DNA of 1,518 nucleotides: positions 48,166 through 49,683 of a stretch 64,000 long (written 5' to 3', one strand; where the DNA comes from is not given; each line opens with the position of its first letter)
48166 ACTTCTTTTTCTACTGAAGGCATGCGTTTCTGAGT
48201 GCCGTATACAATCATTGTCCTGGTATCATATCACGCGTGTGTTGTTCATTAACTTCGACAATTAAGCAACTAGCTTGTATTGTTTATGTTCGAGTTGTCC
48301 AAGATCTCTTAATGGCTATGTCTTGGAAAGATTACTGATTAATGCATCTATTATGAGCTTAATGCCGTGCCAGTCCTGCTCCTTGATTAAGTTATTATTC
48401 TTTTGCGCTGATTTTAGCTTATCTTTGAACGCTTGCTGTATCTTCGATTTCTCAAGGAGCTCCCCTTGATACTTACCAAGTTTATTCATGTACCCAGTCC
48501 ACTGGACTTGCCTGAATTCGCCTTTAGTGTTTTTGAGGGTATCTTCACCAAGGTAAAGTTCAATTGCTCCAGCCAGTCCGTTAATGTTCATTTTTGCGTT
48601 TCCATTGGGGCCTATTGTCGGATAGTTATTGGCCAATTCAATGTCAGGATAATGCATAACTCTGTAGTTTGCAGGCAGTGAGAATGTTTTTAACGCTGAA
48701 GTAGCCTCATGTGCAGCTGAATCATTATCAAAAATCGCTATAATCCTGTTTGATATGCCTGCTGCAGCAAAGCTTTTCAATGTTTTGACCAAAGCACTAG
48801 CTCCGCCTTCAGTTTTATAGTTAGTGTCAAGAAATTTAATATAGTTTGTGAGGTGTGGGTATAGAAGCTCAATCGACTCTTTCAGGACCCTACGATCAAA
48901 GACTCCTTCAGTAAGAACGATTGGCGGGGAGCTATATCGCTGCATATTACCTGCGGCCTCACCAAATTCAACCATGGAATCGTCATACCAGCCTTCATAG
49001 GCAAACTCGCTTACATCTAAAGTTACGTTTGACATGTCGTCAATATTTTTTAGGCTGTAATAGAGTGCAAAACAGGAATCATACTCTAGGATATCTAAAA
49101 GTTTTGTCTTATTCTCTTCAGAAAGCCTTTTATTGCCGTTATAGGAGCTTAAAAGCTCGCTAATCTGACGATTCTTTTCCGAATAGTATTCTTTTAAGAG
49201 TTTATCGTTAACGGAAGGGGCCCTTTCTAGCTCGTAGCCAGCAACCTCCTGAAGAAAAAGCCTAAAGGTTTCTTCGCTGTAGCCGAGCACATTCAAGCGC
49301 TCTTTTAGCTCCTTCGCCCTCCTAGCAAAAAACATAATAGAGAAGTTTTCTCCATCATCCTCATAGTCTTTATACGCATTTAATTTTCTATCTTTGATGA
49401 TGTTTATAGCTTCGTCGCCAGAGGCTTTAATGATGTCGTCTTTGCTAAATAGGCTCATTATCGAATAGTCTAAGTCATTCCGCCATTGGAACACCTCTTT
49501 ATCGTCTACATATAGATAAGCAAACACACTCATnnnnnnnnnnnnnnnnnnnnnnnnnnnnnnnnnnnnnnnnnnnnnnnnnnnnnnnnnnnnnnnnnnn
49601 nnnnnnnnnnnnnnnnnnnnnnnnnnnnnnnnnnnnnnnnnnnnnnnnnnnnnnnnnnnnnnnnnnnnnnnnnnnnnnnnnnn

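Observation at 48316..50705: Zinc-ribbon protein + Toprim/DUF4435-like protein pair, translationally welded to a Pycsar-like module: candidate undescribed defence architecture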

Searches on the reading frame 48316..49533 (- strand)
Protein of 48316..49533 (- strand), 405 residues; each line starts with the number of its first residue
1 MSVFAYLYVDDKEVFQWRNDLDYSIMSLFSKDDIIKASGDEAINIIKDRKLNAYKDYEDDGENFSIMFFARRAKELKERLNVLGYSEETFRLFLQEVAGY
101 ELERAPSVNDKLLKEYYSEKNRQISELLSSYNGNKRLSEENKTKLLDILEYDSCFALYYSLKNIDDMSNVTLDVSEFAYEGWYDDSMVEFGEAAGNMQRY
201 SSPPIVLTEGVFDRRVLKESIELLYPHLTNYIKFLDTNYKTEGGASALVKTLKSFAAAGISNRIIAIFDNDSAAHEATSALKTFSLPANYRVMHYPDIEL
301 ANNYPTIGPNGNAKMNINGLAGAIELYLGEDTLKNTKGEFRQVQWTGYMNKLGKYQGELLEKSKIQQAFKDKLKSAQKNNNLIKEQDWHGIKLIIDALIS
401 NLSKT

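Call 3: search_protein_families(library=pfam, proteins=[window:48316-49533:-], max_evalue=1)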
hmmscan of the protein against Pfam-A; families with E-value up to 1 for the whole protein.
window:48316-49533:- (405 aa): 1 family
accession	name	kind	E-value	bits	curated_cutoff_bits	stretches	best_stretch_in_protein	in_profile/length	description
PF18871.6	HEPN_Toprim_N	-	0.00041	20.8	25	1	47-96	32-83/223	HEPN/Toprim N-terminal domain 1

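Call 4: search_protein_families(library=padloc, proteins=[window:48316-49533:-], max_evalue=1)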
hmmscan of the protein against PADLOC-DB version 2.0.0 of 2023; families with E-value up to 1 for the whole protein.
window:48316-49533:- (405 aa): 1 family
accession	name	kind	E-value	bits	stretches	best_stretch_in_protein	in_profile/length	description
PDLC02981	AriAB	-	4.9e-05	20.2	1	192-287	419-513/694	-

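Call 5: search_protein_families(library=ncbifam, proteins=[window:48316-49533:-], max_evalue=1)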
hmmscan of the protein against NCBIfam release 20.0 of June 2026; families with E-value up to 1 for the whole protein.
window:48316-49533:- (405 aa): 0 families

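Call 6: search_protein_families(library=phrogs, proteins=[window:48316-49533:-], max_evalue=1)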
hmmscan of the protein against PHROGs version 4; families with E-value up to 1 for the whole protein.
window:48316-49533:- (405 aa): 1 family
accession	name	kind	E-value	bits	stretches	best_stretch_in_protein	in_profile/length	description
phrog_30727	-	unknown function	0.2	12.6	1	94-125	7-38/53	-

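Call 7: search_solved_structures(query=window:48316-49533:-, max_evalue=10, show_alignments=2)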
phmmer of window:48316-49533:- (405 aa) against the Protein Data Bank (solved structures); distinct sequences matched with E-value up to 10: 2.
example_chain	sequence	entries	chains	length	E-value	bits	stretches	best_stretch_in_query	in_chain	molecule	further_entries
1to3_A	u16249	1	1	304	0.43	13.1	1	23-85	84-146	Putative aldolase yihT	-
7ag7_A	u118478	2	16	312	0.44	13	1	23-85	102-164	Sulfofructosephosphate aldolase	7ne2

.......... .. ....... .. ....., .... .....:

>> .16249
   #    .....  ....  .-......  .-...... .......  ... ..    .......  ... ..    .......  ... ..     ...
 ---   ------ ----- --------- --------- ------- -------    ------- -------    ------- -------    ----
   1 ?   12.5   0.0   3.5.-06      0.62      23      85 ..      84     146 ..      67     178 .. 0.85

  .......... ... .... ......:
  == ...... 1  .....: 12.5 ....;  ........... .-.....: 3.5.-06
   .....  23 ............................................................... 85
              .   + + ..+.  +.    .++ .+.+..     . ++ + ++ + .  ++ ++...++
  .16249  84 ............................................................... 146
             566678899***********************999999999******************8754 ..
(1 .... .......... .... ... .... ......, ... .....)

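Call 11: find_homologous_proteins(query=window:48316-49533:-, max_evalue=0.001)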
Query window:48316-49533:- (405 aa): 308 proteins with E <= 0.001 among 8000 candidates; the best 120 are listed.
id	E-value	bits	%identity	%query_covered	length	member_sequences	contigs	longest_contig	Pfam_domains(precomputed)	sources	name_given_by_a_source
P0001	1.5e-264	895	100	100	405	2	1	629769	-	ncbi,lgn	-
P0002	2.4e-187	641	69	100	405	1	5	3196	PF18871.7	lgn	-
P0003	2.2e-183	628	68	100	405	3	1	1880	-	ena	-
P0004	1.1e-176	606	67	100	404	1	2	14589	PF18871.7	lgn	-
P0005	1.2e-176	606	68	100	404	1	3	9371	PF18871.7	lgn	-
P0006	1.8e-176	605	67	100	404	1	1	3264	PF18871.7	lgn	-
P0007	1.4e-175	602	67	100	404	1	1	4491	PF18871.7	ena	-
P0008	1.7e-174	599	67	100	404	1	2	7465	PF18871.7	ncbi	-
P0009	1.4e-173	596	66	100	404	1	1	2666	PF18871.7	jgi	jgi:hypothetical protein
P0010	8.5e-172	590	66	100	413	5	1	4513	PF18871.7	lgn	-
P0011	7.5e-158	544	66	93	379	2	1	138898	-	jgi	jgi:hypothetical protein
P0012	1.7e-133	464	54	100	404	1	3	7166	PF18871.7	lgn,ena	-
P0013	4.0e-129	449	52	100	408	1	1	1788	-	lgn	-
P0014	1.6e-127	444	50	100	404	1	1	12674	-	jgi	jgi:hypothetical protein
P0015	6.1e-126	439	51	100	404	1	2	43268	-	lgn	-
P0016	1.8e-120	421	50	100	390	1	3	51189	PF18871.7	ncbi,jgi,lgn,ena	jgi:hypothetical protein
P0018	6.7e-93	330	43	100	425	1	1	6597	PF18871.7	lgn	-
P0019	9.0e-92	326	42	99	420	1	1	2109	PF18871.7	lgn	-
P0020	1.7e-91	325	43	100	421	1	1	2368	PF18871.7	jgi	jgi:HEPN/Toprim N-terminal domain 1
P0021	5.6e-91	324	43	100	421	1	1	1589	PF18871.7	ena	-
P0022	7.5e-90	320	40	99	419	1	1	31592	PF18871.7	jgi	jgi:hypothetical protein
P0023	9.1e-89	317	42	100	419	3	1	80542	PF18871.7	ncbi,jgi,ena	-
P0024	6.5e-88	314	42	100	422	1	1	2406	PF18871.7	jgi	jgi:hypothetical protein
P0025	7.4e-88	314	43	100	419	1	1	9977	PF18871.7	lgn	-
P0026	1.3e-87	313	40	100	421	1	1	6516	PF18871.7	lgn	-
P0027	1.7e-87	312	42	99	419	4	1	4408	PF18871.7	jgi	jgi:hypothetical protein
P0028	1.9e-87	312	40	99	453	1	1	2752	PF18871.7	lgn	-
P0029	4.4e-85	304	40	100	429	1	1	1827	PF18871.7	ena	-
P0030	3.3e-84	302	43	95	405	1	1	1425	PF18871.7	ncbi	-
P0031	1.2e-83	300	40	100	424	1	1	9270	PF18871.7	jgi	jgi:hypothetical protein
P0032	1.3e-83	300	41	100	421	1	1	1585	PF18871.7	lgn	-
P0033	1.0e-81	293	44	85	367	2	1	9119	PF18871.7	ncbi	-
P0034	5.6e-81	291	40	100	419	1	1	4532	PF18871.7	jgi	jgi:hypothetical protein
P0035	1.7e-80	289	37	99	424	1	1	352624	PF18871.7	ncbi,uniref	ncbi:HEPN/Toprim-associated domain-containing protein [Microbispora rosea]|uniref:HEPN/Toprim-associ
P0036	2.0e-80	289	42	95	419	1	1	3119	PF18871.7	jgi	jgi:hypothetical protein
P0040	3.7e-78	282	38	100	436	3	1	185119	PF18871.7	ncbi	ncbi:hypothetical protein ACWEQH_02605 [Streptomyces sp. NPDC004166]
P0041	6.9e-77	277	38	100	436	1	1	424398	PF18871.7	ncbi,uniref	ncbi:HEPN/Toprim-associated domain-containing protein [Streptomyces sp. NPDC006335]|uniref:HEPN/Topr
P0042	1.1e-76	277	38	100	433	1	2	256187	PF18871.7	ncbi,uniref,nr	ncbi:HEPN/Toprim-associated domain-containing protein [Micromonospora rosaria]|uniref:HEPN/Toprim-as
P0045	1.7e-73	266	35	99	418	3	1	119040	PF18871.7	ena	-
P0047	5.3e-70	255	37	99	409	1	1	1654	PF18871.7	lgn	-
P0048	1.5e-68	250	36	99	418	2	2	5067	PF18871.7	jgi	-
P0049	2.1e-68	250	37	99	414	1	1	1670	PF18871.7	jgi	jgi:hypothetical protein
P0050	9.1e-67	244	35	99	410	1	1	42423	PF18871.7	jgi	jgi:hypothetical protein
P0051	2.6e-66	243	34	100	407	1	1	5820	PF18871.7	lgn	-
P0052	4.1e-66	242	35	99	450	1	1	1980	PF18871.7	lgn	-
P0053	9.8e-66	241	36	100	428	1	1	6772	PF18871.7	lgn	-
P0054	4.1e-65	239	36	99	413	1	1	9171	PF18871.7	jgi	jgi:hypothetical protein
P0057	2.3e-63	233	36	99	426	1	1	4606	PF18871.7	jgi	jgi:hypothetical protein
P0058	3.8e-63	232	34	99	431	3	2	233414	PF18871.7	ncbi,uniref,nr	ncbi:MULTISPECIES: HEPN/Toprim-associated domain-containing protein [unclassified Psychrobacter]|uni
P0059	5.5e-63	232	36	99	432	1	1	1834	PF18871.7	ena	-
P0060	6.2e-63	232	35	100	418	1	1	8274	PF18871.7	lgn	-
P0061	2.9e-62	229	36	100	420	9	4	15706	PF18871.7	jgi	jgi:hypothetical protein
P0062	3.0e-62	229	34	99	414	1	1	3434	PF18871.7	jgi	jgi:hypothetical protein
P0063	4.3e-62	229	35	97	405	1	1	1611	PF18871.7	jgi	jgi:hypothetical protein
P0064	9.8e-62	228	36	100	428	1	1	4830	PF18871.7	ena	-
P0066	4.2e-61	226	35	99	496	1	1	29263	PF18871.7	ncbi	-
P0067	7.2e-61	225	35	94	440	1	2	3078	PF18871.7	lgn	-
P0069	1.2e-60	224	34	91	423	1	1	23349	PF18871.7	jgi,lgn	jgi:hypothetical protein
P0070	2.3e-60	223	36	85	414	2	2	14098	PF18871.7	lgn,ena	-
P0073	4.7e-60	222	33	99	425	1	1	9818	PF18871.7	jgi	jgi:hypothetical protein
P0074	1.6e-59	220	43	63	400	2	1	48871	PF18871.7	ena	-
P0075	3.6e-59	219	34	98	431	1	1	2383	PF18871.7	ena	-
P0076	4.7e-59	219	35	98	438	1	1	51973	PF18871.7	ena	-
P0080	8.5e-59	218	46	57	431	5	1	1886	PF18871.7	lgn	-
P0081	8.7e-59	218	34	97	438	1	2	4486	PF18871.7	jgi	jgi:hypothetical protein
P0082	1.0e-58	218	33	99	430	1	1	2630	PF18871.7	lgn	-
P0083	1.0e-58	218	35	98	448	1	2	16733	PF18871.7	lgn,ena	-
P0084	1.5e-58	217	45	57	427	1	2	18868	PF18871.7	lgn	-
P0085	2.9e-58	216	32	99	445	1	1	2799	PF18871.7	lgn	-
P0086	6.8e-58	215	33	98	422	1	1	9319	PF18871.7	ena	-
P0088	8.4e-58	215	51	48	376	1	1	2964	PF18871.7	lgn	-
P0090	1.1e-57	214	34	98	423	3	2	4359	PF18871.7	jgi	jgi:hypothetical protein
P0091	1.3e-57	214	37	82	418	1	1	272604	PF18871.7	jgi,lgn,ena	-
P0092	2.0e-57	213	34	99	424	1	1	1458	PF18871.7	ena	-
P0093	2.4e-57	213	33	99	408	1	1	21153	PF18871.7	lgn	-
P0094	2.6e-57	213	33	98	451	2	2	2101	PF18871.7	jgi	-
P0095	2.9e-57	213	34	98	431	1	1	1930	PF18871.7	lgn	-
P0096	4.3e-57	212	32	98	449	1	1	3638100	PF18871.7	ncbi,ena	-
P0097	4.3e-57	212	33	99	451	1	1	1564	PF18871.7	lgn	-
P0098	4.6e-57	212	40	76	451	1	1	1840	PF18871.7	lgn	-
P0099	4.9e-57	212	35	100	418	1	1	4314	PF18871.7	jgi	jgi:hypothetical protein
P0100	6.7e-57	212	34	94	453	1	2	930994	PF18871.7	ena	-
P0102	8.9e-57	211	46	58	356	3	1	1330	PF18871.7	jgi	jgi:hypothetical protein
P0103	1.3e-56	211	32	100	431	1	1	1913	PF18871.7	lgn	-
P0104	1.6e-56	210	41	65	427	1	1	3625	PF18871.7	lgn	-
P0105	1.7e-56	210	52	48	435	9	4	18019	PF18871.7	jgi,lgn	jgi:hypothetical protein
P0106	1.9e-56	210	46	57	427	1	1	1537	PF18871.7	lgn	-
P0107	2.4e-56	210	34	100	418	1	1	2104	PF18871.7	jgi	jgi:hypothetical protein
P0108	2.5e-56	210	34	99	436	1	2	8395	PF18871.7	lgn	-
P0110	3.7e-56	209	34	100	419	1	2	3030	PF18871.7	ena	-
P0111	3.9e-56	209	41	71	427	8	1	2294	PF18871.7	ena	-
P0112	4.3e-56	209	33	99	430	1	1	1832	PF18871.7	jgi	jgi:hypothetical protein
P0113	4.7e-56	209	33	99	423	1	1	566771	PF18871.7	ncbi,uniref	ncbi:hypothetical protein GCM10023213_27590 [Prosthecobacter algae]|uniref:HEPN/Toprim N-terminal do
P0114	5.5e-56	209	54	47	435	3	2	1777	PF18871.7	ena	-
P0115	6.2e-56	208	33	99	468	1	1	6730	PF18871.7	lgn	-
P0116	8.2e-56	208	36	98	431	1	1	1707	PF18871.7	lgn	-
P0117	8.6e-56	208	46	59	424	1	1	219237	PF18871.7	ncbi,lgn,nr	ncbi:MAG: hypothetical protein LHV68_05245 [Elusimicrobia bacterium]|nr:hypothetical protein [Candid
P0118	9.1e-56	208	44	57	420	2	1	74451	PF18871.7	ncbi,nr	ncbi:MAG: HEPN/Toprim-associated domain-containing protein [Actinobacteria bacterium]|nr:HEPN/Toprim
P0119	9.8e-56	208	46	58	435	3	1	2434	PF18871.7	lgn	-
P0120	1.0e-55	208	33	99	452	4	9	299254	PF18871.7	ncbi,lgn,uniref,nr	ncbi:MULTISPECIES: HEPN/Toprim-associated domain-containing protein [unclassified Polaromonas]|unire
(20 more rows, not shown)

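Call 17: list_cluster_members(proteins=[P0001, P0121, P0008, P0133])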
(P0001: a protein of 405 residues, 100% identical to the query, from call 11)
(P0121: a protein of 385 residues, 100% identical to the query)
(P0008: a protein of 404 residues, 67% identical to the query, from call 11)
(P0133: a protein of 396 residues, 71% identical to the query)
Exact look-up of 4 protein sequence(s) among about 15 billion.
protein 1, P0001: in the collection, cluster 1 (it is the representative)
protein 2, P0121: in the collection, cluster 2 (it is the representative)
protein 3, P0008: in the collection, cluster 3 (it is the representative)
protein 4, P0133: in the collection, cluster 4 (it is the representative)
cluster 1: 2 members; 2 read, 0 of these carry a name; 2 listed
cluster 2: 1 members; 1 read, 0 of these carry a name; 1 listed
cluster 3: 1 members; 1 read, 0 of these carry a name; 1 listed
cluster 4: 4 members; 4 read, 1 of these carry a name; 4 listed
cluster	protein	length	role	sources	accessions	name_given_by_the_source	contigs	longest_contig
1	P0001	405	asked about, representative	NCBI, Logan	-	-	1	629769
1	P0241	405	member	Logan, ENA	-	-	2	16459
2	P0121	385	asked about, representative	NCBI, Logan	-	-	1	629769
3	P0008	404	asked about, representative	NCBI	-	-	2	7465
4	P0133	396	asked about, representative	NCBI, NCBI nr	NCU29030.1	hypothetical protein EOM60_00260 [Candidatus Saccharibacteria bacterium] | hypothetical protein [Candidatus Saccharibacteria bacterium]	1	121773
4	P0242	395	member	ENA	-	-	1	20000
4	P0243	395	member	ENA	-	-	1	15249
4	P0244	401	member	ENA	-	-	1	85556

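Call 18: find_encoding_contigs(protein=P0004, flank=7000, max_places=3)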
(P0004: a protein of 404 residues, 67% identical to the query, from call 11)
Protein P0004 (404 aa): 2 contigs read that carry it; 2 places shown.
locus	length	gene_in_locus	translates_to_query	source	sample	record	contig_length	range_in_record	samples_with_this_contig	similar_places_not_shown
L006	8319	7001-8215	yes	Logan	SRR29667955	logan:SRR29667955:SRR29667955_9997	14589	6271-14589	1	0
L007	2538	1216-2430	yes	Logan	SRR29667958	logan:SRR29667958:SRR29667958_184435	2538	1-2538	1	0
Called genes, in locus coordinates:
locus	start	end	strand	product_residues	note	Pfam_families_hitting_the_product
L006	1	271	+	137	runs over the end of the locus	-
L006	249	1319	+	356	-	PF14386:DUF4417 (weak)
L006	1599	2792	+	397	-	-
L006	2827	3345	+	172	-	PF01661:Macro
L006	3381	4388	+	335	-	-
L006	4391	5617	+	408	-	PF14082:SduA_C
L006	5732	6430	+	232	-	PF18728:HEPN_AbiV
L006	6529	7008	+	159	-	-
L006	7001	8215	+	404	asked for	PF18871:HEPN_Toprim_N (faint)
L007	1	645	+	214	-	?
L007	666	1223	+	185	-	-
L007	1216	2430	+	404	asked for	PF18871:HEPN_Toprim_N (faint)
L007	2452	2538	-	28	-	?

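Call 19: find_encoding_contigs(protein=P0011, flank=7000, max_places=3)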
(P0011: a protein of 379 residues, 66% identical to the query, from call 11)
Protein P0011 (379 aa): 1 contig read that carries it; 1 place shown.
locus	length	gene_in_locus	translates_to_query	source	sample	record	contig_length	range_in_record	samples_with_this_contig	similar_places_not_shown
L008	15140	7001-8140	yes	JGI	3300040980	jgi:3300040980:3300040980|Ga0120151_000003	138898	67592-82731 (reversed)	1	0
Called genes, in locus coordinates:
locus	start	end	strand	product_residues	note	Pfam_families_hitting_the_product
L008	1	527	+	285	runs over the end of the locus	-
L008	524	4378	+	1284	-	PF01443:Viral_helicase1 (faint), PF09848:SLFN-g3_helicase (faint), PF13086:AAA_11 (weak), PF13245:AAA_19 (faint), PF13604:AAA_30 (faint), PF13086:AAA_11, PF18741:MTES_1575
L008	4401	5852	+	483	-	PF11074:DUF2779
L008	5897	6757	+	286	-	-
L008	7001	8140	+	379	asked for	-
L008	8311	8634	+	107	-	-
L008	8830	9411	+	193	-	PF07690:MFS_1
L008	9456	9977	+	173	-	PF07690:MFS_1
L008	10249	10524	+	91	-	-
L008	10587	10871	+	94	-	-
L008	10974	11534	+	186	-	PF06414:Zeta_toxin (faint), PF08433:KTI12, PF13671:AAA_33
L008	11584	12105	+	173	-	-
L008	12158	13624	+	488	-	PF00175:NAD_binding_1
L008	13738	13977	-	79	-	-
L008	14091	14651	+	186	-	-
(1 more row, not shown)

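Call 23: find_related_loci(query=A1, collection=genome_contigs, flank=5000)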
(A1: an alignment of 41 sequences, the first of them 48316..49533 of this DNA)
Query A1 (405 aa) in genome_contigs; peptide patterns used: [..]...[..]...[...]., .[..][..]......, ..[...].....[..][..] (x = any residue, [..] = any of these).
300 stretches matched a pattern; 166 encode a relative of the query (tblastn E <= 1e-3); the best 80 are kept; 80 distinct loci.
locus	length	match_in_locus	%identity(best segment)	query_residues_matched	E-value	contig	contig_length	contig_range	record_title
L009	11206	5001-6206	66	1-403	1e-178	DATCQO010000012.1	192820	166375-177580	MAG TPA_asm: Candidatus Microsaccharimonas sp. isolate SMAG_U7255 k141_197731, whole genome shotgun sequence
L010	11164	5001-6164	50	1-403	1e-130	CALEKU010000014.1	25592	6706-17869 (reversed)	MAG TPA_asm: uncultured Armatimonadetes bacterium isolate SRR4028131_bin.12_CONCOCT_v1.1_MAG genome assembly, contig: ER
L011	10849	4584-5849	41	1-403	4e-95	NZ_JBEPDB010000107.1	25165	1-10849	Dactylosporangium sp. NPDC000555 NPDC000555_6_A12.ctg-0107, whole genome shotgun sequence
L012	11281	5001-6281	40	1-405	2e-92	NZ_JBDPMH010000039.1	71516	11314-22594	Plantactinospora sp. B24E8 B24E8_contig_39, whole genome shotgun sequence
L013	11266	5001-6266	41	1-403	2e-90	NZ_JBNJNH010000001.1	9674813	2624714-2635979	Dactylosporangium sp. CA-139066 MDNA_WGS_301_1, whole genome shotgun sequence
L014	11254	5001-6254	39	7-405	6e-87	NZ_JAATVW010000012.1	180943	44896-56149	Planosporangium flavigriseum strain TBRC 198 12, whole genome shotgun sequence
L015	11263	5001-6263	40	1-403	5e-86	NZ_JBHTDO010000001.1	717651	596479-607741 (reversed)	Actinoplanes sp. GCM10030250 strain CPCC 206377 spades_K_21_77_1, whole genome shotgun sequence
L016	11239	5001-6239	38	4-403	5e-86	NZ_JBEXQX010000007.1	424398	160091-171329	Streptomyces sp. NPDC006335 NPDC006335_281_B7.ctg-0007, whole genome shotgun sequence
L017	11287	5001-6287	38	1-404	6e-84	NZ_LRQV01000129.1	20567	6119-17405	Micromonospora rosaria strain DSM 803 contig129, whole genome shotgun sequence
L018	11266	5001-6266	36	1-405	3e-83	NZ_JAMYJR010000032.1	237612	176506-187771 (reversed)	Paractinoplanes aksuensis strain TRM88003 contig32, whole genome shotgun sequence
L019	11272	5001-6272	33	1-404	3e-81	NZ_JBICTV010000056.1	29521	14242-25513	Dactylosporangium sp. NPDC048998 NPDC048998_81_H7.ctg-0056, whole genome shotgun sequence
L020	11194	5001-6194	37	1-402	4e-79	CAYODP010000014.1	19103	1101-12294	MAG TPA_asm: uncultured Candidatus Saccharibacteria bacterium isolate SRP287540_co2_398 genome assembly, contig: NODE_31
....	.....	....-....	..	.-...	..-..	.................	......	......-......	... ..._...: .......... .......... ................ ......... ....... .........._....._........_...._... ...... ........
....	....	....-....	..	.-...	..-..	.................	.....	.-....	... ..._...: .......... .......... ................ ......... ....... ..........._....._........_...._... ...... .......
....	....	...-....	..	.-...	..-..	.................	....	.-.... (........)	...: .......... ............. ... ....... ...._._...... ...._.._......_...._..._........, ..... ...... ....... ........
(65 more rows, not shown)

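Call 33: predict_structure(alignment_id=A1)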
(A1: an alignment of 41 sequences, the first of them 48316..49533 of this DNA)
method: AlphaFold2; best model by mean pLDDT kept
length: 405 residues; sequences in the alignment: 41
mean_pLDDT: 88.5   pTM: 0.72
mean pLDDT of the five models: 88.5, 87.3, 87.0, 86.7, 86.7
residues with pLDDT >= 90: 229; 70-90: 145; 50-70: 31; < 50: 0
segments of 3 or more residues with pLDDT < 50: none
pLDDT, mean of each block of 10 residues (from residue 1): 89 91 87 90 86 71 85 96 92 90 71 85 90 89 90 94 95 89 70 69 91 94 94 77 83 90 93 89 84 95 92 92 93 95 90 87 96 96 95 96 89
secondary structure, 60 per line:
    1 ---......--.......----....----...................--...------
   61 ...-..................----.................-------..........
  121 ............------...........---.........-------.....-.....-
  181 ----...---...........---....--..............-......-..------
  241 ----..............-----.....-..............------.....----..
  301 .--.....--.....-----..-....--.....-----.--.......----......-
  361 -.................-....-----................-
elements in order: E4-9 E12-18 H23-26 E34-38 H39-49 E65-72 H73-82 H87-103 H111-132 H139-149 H153-161 E169-173 H175-179 H191-201 E205-208 H211-224 H226-231 H245-258 E264-268 H272-283 E290-294 E304-308 E311-315 H324-327 H330-333 E343-349 E354-359 H362-378 H380-383 H389-404
